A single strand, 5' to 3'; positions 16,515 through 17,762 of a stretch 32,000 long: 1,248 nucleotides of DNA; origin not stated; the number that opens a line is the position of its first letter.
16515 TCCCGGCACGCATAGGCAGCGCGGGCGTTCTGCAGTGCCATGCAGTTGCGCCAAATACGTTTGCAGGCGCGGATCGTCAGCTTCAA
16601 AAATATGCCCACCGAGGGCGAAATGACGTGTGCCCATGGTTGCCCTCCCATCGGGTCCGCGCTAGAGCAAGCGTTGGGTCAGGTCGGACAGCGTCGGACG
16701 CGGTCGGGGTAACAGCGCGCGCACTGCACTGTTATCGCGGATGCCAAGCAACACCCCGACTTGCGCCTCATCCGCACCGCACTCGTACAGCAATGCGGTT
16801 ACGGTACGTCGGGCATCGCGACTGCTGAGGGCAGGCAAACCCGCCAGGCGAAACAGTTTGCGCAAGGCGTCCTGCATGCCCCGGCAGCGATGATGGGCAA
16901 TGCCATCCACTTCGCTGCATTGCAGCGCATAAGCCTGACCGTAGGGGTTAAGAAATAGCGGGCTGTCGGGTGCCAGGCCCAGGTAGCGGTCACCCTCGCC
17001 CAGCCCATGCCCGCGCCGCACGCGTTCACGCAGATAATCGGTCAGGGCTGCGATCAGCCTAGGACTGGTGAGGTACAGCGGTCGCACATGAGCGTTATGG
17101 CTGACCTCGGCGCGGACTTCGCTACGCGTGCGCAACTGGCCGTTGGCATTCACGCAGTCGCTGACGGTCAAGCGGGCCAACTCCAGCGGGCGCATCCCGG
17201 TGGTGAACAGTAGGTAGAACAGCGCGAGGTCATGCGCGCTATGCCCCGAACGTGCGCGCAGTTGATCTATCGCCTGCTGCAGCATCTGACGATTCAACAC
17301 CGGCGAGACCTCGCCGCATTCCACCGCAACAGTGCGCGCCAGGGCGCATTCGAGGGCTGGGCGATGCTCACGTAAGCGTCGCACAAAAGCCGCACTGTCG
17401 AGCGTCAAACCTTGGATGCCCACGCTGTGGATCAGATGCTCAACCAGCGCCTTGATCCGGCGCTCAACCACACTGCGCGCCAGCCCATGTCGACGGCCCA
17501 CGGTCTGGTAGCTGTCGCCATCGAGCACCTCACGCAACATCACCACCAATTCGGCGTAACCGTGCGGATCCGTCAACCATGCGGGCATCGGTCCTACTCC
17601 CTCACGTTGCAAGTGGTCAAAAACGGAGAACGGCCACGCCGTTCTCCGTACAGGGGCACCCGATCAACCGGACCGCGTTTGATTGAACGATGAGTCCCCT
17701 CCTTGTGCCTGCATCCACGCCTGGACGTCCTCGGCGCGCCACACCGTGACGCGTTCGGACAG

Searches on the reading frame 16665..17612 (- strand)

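Call 71: search_protein_families(library=pfam, proteins=[window:16665-17612:-], max_evalue=0.00001)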
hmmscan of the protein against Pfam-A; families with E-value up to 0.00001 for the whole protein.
window:16665-17612:- (316 aa): 1 family
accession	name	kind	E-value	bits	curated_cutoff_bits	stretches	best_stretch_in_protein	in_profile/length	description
PF00589.27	Phage_integrase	-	2.6e-08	34.3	27.1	1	109-297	6-162/172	Phage integrase family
